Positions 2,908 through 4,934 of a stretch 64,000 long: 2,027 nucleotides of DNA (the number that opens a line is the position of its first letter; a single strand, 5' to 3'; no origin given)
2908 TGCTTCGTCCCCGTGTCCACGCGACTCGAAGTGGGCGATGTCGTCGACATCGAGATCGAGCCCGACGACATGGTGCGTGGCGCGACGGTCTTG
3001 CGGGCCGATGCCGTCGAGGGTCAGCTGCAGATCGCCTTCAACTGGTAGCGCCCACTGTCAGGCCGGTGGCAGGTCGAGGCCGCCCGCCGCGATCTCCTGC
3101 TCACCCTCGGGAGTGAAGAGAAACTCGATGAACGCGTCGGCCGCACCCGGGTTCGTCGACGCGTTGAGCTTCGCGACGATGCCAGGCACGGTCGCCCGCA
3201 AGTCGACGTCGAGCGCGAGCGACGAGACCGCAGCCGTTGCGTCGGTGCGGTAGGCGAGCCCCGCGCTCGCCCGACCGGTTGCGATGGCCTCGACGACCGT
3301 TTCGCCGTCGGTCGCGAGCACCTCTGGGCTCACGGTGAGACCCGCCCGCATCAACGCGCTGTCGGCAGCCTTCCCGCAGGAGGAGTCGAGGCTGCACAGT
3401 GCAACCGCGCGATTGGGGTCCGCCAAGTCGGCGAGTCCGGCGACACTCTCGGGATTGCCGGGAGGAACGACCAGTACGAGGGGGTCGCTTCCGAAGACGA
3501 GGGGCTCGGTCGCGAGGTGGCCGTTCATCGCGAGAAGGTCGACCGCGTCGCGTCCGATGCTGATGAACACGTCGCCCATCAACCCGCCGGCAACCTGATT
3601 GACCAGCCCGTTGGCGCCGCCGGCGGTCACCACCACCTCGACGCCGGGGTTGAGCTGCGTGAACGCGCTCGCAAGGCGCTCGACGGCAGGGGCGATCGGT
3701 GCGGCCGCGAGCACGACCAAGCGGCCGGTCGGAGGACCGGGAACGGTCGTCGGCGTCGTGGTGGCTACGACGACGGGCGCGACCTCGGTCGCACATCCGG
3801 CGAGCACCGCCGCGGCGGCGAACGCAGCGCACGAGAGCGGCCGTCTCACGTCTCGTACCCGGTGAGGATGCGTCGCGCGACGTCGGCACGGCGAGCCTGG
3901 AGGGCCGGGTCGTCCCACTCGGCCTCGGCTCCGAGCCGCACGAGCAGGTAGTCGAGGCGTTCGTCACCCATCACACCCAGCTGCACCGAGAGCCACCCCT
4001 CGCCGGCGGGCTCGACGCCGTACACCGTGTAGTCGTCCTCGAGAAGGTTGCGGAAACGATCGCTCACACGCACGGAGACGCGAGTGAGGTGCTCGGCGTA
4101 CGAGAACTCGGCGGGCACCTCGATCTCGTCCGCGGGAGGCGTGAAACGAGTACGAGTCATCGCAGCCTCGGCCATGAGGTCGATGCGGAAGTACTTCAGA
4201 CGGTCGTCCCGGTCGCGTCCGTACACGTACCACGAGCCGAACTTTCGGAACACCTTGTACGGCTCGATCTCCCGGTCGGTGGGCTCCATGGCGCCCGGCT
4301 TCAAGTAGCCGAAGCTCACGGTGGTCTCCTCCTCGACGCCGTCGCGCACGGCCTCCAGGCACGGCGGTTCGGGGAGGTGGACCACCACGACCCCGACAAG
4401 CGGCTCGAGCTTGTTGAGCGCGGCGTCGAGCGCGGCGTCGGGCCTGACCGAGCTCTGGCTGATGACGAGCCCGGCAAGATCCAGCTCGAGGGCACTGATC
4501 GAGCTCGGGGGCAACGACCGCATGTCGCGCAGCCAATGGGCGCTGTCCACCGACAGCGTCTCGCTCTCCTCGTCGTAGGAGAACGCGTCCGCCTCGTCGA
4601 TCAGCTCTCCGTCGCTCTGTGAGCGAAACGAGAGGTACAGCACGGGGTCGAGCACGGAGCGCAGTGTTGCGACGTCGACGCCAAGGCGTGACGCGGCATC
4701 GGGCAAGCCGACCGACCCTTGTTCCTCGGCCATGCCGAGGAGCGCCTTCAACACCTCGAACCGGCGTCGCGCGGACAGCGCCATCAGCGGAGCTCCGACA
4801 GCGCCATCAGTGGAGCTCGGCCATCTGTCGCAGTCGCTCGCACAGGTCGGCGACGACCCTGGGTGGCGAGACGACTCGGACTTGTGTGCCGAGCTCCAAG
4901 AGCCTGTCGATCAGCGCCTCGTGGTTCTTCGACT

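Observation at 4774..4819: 23-bp tandem duplication of the pafB/pafC junction creates a chimeric 7-codon relay ORF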

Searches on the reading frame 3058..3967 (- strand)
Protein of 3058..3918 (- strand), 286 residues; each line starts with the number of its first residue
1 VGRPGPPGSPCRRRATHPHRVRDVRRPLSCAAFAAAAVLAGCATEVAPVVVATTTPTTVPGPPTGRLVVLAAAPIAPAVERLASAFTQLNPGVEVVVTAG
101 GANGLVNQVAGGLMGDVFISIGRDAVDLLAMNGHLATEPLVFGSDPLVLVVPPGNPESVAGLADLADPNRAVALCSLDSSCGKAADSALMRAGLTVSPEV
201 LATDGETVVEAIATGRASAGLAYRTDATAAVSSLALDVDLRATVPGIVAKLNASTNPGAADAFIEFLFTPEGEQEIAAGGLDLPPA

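Call 11: search_protein_families(library=pfam, proteins=[window:3058-3918:-, window:3101-3967:-])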
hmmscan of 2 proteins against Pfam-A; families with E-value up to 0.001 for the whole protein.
window:3058-3918:- (286 aa): 4 families
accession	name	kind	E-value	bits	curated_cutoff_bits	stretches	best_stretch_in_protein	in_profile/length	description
PF13531.11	SBP_bac_11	-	1.5e-34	120.2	25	1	67-280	1-225/227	Bacterial extracellular solute-binding protein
PF01547.30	SBP_bac_1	-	7.5e-12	46.3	26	2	75-152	4-87/307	Bacterial extracellular solute-binding protein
PF03466.25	LysR_substrate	-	2e-11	44.1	28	1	62-267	3-204/209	LysR substrate binding domain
PF12727.12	PBP_like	-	7.2e-05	22.5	27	1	149-229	73-157/193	PBP superfamily domain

window:3101-3967:- (288 aa): 0 families
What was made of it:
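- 3058..3849 (-): Downstream solute-binding-protein gene. Its GTG start (3849-3847) overlaps the pafC stop as GTGA, so it lies in the same operon. Pfam SBP_bac_11 1.5e-34 (call 11).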

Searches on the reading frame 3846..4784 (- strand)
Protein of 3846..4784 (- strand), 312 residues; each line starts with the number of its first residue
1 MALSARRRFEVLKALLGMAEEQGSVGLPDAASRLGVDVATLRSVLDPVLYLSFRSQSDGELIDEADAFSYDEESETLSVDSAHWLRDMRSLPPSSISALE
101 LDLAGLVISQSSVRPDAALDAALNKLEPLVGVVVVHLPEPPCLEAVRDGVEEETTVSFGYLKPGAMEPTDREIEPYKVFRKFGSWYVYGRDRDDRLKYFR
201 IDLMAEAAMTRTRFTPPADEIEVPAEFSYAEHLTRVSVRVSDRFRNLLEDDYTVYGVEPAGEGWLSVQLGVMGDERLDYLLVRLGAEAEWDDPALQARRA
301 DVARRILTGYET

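Call 7: search_protein_families(library=pfam, proteins=[window:3849-4784:-])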
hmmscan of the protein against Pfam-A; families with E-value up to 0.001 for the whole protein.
window:3849-4784:- (312 aa): 2 families
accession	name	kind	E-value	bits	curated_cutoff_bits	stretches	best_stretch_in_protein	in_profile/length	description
PF13280.12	WYL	-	9.2e-13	48.4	21.8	1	142-208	2-69/70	WYL domain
PF19187.6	HTH_PafC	-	0.00035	20.8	32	1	9-127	3-114/115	PafC helix-turn-helix domain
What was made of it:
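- On PafBC (WYL-domain heterodimeric transcription activator): HTH_PafC is found only in the downstream protein, at 20.8 bits against a cut-off of 32 (call 7).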

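Call 8: search_protein_families(library=ncbifam, proteins=[window:3849-4784:-])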
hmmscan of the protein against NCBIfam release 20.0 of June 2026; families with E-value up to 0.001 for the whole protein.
window:3849-4784:- (312 aa): 0 families
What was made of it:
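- On PafBC (WYL-domain heterodimeric transcription activator): No NCBIfam model matched (call 8).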

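Call 34: find_encoding_contigs(protein=window:3846-4784:-, flank=3000, max_places=6)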
Protein window:3846-4784:- (312 aa): no gene with exactly this product is on record in the collection.

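Call 35: find_homologous_proteins(query=window:3849-4784:-)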
Query window:3849-4784:- (312 aa): 21 proteins with E <= 0.001 among 8000 candidates.
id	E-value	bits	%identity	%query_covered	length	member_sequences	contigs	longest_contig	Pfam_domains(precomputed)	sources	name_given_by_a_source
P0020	6.5e-200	681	100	100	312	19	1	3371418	PF13280.13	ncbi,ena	-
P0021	4.7e-144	497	76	100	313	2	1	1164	PF13280.13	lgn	-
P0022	3.6e-134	465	74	94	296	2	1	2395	PF13280.13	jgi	jgi:predicted DNA-binding transcriptional regulator YafY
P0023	1.4e-108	381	61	95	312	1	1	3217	PF19187.7,PF13280.13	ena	-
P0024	2.5e-107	377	59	100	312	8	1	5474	PF19187.7,PF13280.13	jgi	jgi:predicted DNA-binding transcriptional regulator YafY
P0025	1.2e-103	365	59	99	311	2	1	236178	PF19187.7,PF13280.13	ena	-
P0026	6.1e-98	346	57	100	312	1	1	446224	PF13280.13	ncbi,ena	-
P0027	2.2e-97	344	57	100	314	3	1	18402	PF13280.13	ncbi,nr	ncbi:MAG TPA: WYL domain-containing protein [Acidimicrobiales bacterium]|nr:WYL domain-containing pr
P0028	1.2e-94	335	56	94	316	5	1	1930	PF19187.7,PF13280.13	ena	-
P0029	4.9e-93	330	55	100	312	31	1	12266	PF19187.7,PF13280.13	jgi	jgi:proteasome accessory factor C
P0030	7.7e-92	326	56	94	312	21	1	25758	PF19187.7,PF13280.13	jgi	jgi:hypothetical protein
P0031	1.6e-91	325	54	94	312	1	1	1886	PF13280.13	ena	-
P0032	8.7e-88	313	57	95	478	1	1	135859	PF19187.7,PF13280.13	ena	-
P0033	7.0e-73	264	60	67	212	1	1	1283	PF13280.13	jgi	jgi:predicted DNA-binding transcriptional regulator YafY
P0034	7.9e-69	250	95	42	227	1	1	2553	-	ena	-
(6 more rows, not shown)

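Call 36: find_encoding_contigs(protein=P0020, flank=3000, max_places=10)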
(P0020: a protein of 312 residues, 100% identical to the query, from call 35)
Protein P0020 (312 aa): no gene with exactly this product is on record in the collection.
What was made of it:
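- Tried and rejected: An exact-protein look-up failed (calls 34, 36), although a PafC that is 100% identical by BLASTP lies on a 3.37-Mb NCBI/ENA contig (call 35).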

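Call 37: list_cluster_members(proteins=[P0020, P0001, P0003, P0004])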
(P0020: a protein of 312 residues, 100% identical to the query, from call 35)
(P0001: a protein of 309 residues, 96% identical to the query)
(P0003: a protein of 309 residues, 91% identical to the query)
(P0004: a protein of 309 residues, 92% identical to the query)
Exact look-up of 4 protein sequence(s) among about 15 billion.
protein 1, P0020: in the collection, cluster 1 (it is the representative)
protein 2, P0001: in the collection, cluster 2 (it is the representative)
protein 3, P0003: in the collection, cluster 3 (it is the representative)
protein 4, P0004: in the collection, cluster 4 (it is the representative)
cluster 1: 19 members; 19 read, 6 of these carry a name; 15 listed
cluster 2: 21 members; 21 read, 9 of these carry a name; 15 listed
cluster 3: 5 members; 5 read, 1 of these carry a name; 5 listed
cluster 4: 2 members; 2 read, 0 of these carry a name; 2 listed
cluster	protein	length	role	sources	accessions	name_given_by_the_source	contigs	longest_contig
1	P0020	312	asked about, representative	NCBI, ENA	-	-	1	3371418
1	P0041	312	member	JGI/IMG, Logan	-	predicted DNA-binding transcriptional regulator YafY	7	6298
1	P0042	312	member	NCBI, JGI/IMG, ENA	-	predicted DNA-binding transcriptional regulator YafY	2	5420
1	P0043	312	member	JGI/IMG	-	predicted DNA-binding transcriptional regulator YafY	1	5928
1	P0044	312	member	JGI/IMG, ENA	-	predicted DNA-binding transcriptional regulator YafY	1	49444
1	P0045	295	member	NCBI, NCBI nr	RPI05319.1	MAG: WYL domain-containing protein [Actinobacteria bacterium] | MAG: WYL domain-containing protein [Actinomycetota bacterium]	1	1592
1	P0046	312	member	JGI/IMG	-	hypothetical protein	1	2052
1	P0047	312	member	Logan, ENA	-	-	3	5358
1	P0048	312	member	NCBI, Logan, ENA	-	-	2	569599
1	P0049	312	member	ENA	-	-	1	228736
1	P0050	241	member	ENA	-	-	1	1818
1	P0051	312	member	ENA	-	-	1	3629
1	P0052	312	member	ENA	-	-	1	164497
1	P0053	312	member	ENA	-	-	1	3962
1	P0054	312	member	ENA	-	-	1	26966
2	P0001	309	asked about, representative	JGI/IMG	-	-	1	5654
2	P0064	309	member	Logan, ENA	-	-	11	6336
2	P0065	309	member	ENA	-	-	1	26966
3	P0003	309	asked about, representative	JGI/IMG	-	predicted DNA-binding transcriptional regulator YafY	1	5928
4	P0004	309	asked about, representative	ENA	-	-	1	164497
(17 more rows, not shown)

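Call 39: find_encoding_contigs(protein=P0065, flank=2000, max_places=5)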
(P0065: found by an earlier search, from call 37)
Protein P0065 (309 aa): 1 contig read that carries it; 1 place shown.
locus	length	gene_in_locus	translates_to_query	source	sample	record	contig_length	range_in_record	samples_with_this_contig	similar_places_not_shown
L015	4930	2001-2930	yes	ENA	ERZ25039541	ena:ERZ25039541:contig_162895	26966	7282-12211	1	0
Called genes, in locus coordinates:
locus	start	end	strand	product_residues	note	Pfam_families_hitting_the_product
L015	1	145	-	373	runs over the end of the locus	PF01078:Mg_chelatase, PF00493:MCM (faint), PF07728:AAA_5 (faint), PF13335:Mg_chelatase_C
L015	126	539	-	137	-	PF13541:ChlI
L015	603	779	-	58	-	-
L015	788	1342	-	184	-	PF11716:MDMPI_N (weak)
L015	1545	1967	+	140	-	PF00188:CAP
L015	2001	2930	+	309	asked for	PF13280:WYL, PF25583:WCX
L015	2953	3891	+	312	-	PF13280:WYL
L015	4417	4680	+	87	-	PF13531:SBP_bac_11 (weak)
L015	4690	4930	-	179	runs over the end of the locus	PF07238:PilZ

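Call 40: find_encoding_contigs(protein=P0064, flank=1500, max_places=10)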
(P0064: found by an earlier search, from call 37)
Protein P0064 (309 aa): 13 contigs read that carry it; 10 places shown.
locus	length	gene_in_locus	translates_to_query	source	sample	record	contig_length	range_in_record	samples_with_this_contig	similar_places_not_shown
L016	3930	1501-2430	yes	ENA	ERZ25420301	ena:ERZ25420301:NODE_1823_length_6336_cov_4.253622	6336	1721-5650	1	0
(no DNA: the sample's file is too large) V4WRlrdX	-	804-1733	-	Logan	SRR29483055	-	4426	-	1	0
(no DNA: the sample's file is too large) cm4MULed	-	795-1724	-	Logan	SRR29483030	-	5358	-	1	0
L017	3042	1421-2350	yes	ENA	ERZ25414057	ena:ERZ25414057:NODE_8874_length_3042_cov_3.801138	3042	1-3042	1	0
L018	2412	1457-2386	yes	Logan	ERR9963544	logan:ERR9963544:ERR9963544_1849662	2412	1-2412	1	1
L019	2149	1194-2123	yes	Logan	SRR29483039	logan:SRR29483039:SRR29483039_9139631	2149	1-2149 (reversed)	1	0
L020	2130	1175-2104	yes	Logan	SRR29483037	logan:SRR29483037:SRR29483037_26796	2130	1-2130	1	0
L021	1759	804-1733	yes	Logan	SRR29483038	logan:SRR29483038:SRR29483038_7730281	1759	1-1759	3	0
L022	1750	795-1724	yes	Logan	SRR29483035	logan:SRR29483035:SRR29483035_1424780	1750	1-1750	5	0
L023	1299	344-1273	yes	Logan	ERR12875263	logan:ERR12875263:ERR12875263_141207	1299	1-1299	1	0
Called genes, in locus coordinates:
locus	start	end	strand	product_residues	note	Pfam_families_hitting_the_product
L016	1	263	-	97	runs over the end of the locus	-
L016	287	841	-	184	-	PF11716:MDMPI_N (weak)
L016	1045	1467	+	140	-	PF00188:CAP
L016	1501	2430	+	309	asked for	PF13280:WYL, PF25583:WCX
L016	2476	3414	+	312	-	PF13280:WYL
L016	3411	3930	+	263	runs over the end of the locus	PF03466:LysR_substrate, PF01547:SBP_bac_1 (faint), PF13531:SBP_bac_11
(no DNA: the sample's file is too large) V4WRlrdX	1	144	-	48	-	?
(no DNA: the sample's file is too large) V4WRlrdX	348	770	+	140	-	PF00188:CAP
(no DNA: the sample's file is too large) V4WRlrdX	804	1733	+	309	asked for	PF13280:WYL, PF25583:WCX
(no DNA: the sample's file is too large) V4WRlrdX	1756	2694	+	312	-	PF13280:WYL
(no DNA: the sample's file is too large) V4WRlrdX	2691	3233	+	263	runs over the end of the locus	PF03466:LysR_substrate, PF01547:SBP_bac_1 (faint), PF13531:SBP_bac_11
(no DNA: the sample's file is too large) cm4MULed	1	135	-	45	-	?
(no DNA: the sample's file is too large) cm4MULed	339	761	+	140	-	PF00188:CAP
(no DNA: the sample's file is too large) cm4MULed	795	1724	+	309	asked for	PF13280:WYL, PF25583:WCX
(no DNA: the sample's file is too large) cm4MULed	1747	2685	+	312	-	PF13280:WYL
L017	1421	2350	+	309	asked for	PF13280:WYL, PF25583:WCX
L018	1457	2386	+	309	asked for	PF13280:WYL, PF25583:WCX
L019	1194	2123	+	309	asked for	PF13280:WYL, PF25583:WCX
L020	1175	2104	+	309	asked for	PF13280:WYL, PF25583:WCX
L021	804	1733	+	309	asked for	PF13280:WYL, PF25583:WCX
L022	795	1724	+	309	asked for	PF13280:WYL, PF25583:WCX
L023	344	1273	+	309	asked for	PF13280:WYL, PF25583:WCX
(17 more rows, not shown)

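Call 41: find_encoding_contigs(protein=P0041, flank=1500, max_places=10)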
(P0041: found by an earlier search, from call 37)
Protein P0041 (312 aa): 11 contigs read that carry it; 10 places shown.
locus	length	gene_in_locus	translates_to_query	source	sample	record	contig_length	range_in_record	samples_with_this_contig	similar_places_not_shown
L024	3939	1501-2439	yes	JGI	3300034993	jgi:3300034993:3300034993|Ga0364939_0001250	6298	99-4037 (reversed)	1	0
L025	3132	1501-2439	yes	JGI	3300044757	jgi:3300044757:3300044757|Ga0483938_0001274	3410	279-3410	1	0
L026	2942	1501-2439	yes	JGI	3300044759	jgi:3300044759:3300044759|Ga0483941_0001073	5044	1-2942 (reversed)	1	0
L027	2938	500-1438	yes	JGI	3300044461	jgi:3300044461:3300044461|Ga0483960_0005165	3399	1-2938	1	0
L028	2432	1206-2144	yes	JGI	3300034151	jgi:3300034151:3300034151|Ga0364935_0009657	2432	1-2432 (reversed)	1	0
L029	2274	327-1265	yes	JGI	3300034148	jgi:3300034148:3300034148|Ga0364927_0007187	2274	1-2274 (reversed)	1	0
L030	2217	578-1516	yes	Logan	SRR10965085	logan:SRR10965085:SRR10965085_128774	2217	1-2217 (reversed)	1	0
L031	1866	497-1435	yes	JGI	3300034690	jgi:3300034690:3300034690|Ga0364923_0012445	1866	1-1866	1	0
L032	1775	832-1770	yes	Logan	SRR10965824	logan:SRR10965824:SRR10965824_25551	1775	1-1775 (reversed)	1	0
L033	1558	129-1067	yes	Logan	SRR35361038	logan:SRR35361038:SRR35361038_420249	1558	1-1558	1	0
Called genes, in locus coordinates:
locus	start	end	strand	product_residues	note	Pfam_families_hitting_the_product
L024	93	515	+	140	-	PF00188:CAP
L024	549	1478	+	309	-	PF13280:WYL, PF25583:WCX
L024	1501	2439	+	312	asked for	PF13280:WYL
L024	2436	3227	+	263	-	PF03466:LysR_substrate, PF01547:SBP_bac_1 (weak), PF13531:SBP_bac_11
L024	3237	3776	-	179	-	PF07238:PilZ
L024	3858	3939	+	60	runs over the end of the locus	?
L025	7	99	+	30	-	-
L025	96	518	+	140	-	PF00188:CAP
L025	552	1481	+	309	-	PF13280:WYL, PF25583:WCX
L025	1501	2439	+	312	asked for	PF13280:WYL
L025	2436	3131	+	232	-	?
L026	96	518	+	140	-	PF00188:CAP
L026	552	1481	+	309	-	PF13280:WYL, PF25583:WCX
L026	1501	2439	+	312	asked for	PF13280:WYL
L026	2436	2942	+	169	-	?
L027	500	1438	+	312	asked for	PF13280:WYL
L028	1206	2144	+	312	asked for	PF13280:WYL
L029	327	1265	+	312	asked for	PF13280:WYL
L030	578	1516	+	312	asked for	PF13280:WYL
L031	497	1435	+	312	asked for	PF13280:WYL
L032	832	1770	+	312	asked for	PF13280:WYL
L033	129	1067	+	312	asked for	PF13280:WYL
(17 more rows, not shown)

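Call 50: search_solved_structures(query=window:3849-4784:-, max_evalue=0.01)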
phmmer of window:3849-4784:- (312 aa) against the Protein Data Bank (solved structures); distinct sequences matched with E-value up to 0.01: 3.
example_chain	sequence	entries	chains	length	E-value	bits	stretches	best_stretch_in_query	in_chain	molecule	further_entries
6sj9_A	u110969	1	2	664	2.9e-07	33.3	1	150-231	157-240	Proteasome accessory factor B/C (PafBC)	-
9fnd_X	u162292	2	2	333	0.00039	23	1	142-228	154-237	Transcriptional regulator-like protein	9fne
7p5x_AY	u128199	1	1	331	0.00039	23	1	142-228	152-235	Transcriptional regulator-like protein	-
